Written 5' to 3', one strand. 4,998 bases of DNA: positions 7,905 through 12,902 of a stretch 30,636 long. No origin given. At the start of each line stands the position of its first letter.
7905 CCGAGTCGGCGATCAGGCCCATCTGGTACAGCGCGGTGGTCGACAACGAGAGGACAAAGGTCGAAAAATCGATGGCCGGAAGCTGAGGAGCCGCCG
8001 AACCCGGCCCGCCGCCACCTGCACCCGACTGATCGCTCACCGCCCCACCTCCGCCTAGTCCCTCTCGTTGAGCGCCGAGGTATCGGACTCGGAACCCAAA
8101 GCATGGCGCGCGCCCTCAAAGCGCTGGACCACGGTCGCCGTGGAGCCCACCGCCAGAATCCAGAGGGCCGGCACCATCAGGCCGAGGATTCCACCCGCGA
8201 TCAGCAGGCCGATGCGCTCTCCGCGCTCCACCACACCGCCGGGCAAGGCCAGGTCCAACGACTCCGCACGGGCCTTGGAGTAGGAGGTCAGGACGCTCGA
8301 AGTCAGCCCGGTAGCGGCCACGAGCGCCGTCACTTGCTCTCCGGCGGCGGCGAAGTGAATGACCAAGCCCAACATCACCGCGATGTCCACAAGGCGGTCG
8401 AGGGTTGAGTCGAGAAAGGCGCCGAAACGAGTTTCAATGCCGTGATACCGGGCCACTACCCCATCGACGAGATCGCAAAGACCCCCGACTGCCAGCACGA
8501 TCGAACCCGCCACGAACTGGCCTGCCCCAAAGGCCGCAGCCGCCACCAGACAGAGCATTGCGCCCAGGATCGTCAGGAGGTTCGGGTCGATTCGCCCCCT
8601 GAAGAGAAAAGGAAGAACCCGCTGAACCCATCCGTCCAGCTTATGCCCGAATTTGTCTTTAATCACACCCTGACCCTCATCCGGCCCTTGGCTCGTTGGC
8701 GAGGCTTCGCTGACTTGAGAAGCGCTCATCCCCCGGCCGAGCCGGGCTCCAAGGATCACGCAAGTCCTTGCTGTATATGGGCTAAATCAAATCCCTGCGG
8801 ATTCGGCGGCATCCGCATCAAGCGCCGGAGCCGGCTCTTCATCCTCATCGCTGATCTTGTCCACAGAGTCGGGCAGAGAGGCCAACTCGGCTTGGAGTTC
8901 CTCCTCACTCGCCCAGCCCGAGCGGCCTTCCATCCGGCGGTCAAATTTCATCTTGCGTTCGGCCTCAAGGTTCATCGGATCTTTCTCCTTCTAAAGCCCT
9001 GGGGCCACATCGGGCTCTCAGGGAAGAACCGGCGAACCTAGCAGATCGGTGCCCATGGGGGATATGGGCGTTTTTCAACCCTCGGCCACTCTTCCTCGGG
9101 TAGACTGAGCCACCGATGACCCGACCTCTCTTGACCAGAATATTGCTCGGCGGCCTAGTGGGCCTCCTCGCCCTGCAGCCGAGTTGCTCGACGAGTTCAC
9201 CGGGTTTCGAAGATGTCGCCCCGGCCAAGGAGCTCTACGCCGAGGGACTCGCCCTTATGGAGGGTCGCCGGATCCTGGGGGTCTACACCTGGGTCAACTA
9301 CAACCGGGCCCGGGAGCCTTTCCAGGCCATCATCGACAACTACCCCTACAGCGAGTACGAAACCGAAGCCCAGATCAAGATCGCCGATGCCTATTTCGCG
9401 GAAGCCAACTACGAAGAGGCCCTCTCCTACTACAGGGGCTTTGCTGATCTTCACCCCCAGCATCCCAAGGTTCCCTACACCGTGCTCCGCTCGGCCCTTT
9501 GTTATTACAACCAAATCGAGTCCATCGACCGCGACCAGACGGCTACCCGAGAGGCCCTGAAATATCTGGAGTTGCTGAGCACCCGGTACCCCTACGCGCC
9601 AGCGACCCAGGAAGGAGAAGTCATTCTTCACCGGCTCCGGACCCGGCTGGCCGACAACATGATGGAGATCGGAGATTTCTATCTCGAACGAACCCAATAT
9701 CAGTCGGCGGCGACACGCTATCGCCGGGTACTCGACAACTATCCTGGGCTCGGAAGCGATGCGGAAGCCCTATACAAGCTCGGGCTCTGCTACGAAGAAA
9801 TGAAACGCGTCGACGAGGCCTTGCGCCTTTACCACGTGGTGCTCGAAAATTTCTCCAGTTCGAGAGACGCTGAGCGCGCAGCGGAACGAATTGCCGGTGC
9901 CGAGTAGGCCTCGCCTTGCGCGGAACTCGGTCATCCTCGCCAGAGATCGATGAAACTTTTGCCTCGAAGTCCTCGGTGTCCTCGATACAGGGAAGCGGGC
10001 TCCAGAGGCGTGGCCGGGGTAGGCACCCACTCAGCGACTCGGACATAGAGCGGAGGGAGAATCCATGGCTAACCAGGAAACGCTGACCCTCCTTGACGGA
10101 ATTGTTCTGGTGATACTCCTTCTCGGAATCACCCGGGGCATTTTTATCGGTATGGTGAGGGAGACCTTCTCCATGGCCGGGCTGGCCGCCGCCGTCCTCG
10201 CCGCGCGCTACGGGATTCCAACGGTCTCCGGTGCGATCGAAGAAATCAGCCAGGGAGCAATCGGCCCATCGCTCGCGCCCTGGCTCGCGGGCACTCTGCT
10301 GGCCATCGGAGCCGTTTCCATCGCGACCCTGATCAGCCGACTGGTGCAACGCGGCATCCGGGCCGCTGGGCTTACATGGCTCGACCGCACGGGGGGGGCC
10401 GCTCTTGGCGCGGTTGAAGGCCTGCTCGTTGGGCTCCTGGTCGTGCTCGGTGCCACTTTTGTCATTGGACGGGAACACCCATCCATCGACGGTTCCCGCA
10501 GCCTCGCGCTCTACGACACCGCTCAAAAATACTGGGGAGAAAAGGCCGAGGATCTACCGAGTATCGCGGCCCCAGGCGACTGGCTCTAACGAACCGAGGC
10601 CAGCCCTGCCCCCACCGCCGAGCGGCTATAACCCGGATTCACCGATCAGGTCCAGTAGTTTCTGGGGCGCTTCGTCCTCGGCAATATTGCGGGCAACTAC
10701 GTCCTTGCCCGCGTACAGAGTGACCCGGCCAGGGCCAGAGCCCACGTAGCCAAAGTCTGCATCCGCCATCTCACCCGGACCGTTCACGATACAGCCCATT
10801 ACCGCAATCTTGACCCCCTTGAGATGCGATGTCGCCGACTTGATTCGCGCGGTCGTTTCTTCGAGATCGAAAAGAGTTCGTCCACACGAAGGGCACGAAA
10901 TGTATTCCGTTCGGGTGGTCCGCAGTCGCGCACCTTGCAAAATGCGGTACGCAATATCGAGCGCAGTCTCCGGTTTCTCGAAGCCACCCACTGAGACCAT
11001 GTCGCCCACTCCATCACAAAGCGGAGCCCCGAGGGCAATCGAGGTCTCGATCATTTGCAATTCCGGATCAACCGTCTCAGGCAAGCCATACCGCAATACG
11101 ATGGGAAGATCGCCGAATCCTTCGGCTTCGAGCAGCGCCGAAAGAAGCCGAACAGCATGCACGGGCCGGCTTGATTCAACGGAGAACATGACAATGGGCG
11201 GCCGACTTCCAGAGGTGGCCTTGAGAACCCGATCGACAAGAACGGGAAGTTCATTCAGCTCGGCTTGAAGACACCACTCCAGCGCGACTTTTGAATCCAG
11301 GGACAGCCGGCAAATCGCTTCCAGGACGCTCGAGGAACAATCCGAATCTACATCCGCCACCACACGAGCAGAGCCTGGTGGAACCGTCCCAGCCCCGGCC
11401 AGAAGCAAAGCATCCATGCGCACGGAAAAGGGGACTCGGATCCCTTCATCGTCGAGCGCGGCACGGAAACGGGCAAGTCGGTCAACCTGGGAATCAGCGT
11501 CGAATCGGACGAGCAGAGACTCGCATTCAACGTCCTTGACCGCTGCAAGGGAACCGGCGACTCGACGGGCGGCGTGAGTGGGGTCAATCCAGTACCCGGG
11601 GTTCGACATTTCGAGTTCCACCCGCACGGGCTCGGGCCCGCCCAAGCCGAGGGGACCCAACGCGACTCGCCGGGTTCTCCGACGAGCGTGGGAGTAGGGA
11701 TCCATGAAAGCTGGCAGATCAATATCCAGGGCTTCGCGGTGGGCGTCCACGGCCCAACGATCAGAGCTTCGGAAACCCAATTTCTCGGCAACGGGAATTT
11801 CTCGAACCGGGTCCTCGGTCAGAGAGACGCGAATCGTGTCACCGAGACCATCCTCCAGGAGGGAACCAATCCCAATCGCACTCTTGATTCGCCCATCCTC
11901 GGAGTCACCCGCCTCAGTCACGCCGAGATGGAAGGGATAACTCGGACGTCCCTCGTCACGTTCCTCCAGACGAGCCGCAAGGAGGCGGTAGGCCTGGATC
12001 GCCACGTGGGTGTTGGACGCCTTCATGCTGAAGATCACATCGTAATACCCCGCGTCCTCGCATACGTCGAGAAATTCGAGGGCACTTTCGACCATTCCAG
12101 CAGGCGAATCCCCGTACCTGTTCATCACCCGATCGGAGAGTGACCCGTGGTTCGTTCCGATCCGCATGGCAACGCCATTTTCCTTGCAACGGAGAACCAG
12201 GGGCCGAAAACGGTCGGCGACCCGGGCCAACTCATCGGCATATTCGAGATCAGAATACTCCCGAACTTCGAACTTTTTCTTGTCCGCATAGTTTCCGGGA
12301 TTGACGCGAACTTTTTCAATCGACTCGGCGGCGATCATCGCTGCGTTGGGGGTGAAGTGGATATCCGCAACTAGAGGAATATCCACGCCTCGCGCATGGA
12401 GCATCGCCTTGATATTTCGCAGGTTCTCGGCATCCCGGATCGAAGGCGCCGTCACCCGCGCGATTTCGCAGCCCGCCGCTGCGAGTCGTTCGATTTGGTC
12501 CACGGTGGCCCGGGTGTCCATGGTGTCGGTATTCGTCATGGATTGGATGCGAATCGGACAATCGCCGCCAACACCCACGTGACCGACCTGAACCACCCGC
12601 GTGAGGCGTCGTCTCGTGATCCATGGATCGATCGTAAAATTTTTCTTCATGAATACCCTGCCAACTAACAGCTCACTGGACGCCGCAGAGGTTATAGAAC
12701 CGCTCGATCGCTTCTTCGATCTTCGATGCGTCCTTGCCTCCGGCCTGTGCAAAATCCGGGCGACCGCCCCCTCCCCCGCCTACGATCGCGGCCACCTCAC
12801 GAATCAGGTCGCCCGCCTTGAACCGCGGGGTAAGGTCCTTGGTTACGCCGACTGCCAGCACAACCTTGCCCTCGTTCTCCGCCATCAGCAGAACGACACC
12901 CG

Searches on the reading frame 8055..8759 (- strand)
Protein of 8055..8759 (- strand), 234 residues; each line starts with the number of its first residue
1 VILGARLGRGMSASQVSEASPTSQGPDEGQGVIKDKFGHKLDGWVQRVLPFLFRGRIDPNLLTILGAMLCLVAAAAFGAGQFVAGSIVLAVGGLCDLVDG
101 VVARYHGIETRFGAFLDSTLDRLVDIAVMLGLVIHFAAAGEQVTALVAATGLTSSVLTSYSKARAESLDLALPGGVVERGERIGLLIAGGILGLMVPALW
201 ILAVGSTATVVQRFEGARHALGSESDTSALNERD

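Call 36: search_protein_families(library=ncbifam, proteins=[window:8055-8759:-], max_evalue=0.00001)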
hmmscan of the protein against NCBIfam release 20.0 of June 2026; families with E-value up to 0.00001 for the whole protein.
window:8055-8759:- (234 aa): 7 families
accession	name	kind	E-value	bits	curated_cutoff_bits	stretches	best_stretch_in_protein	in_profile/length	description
NF040950.1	archin_ph_syn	equivalog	7.8e-41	140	180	1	41-216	8-186/191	archaetidylinositol phosphate synthase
NF045883.1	PIPSynth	equivalog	1.1e-38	132.9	170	1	51-216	17-191/197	phosphatidylinositol phosphate synthase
NF052561.1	PIPSynBT1523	equivalog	1.9e-21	76.9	350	1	47-192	15-170/232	hypothetical protein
NF041135.1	IPPtranDIPPsyn_Thcocales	equivalog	1.2e-15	57.4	580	1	28-164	225-355/419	bifunctional L-myo-inositol-1-phosphate cytidylyltransferase/CDP-L-myo-inositol myo-inositolphosphotransferase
NF053678.1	ClpnSynClsA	equivalog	1.3e-08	35.2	240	1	76-146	24-94/180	cardiolipin synthase ClsA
TIGR00560.1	pgsA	equivalog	1.4e-07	32.2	109.1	1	68-136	19-87/183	CDP-diacylglycerol--glycerol-3-phosphate 3-phosphatidyltransferase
NF008090.0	PRK10832.1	equivalog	1.4e-06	28.5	304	1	70-156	21-103/182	CDP-diacylglycerol--glycerol-3-phosphate 3-phosphatidyltransferase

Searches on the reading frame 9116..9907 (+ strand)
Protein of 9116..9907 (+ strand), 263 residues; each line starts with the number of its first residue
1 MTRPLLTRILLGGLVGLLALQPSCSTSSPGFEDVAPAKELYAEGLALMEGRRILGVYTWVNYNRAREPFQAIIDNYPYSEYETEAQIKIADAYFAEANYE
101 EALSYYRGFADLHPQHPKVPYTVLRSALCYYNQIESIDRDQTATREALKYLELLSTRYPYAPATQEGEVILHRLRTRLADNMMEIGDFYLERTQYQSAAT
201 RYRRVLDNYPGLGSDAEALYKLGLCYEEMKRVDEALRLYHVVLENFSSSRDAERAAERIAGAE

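Call 36: search_protein_families(library=ncbifam, proteins=[window:9116-9907:+], max_evalue=0.00001)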
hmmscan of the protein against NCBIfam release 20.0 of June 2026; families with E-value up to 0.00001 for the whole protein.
window:9116-9907:+ (263 aa): 8 families
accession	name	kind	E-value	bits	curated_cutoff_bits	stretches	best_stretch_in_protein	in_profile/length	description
TIGR03302.1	OM_YfiO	subfamily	1.2e-55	188.6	81.4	1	14-250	7-237/239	outer membrane protein assembly factor BamD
TIGR02795.1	tol_pal_ybgF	equivalog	2.3e-26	92.7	90.1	2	59-167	15-115/119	tol-pal system protein YbgF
NF008119.0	PRK10866.1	equivalog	3.3e-15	56.5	363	1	23-242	19-238/243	outer membrane protein assembly factor BamD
NF008068.0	PRK10803.1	equivalog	1.7e-10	41.3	383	0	185-261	186-262/263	cell division protein CpoB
NF053852.1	vesicle_Bd0635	exception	1.5e-09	37.9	250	1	180-261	139-220/223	CpoB-like predatory vesicle lipoprotein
NF052312.1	T9SS_PorW_SprE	equivalog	5.6e-07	28.6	250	0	171-252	537-619/716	type IX secretion system periplasmic lipoprotein PorW/SprE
TIGR02552.1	LcrH_SycD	equivalog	1.1e-06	28.5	104.8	0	57-128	29-97/136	SycD/LcrH family type III secretion system chaperone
NF040959.1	MamA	equivalog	1.2e-06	28.1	200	0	183-237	109-160/204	magnetosome protein MamA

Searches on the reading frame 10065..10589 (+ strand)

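Call 36: search_protein_families(library=ncbifam, proteins=[window:10065-10589:+], max_evalue=0.00001)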
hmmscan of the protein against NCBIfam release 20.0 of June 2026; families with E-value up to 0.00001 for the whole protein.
window:10065-10589:+ (174 aa): 1 family
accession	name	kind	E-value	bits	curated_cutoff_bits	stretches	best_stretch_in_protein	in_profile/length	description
NF033740.0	MarP_fam_protase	equivalog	1.7e-08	33.9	250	1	10-149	1-137/390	MarP family serine protease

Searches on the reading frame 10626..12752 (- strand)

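Call 36: search_protein_families(library=ncbifam, proteins=[window:10626-12752:-], max_evalue=0.00001)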
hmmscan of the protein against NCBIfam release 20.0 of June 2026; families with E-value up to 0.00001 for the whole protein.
window:10626-12752:- (708 aa): 4 families
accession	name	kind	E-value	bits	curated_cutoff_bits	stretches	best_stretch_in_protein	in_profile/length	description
NF002534.0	PRK02048.1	equivalog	3.2e-179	597.5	886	2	47-325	7-283/613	4-hydroxy-3-methylbut-2-en-1-yl diphosphate synthase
NF001912.0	PRK00694.1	equivalog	5.4e-152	507.5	1045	2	47-325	11-287/606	4-hydroxy-3-methylbut-2-en-1-yl diphosphate synthase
TIGR00612.1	ispG_gcpE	equivalog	4.3e-146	486.7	280.25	2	48-324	1-255/357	(E)-4-hydroxy-3-methylbut-2-enyl-diphosphate synthase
NF001540.0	PRK00366.1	equivalog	1.6e-122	408.8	345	2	46-325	11-259/364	flavodoxin-dependent (E)-4-hydroxy-3-methylbut-2-enyl-diphosphate synthase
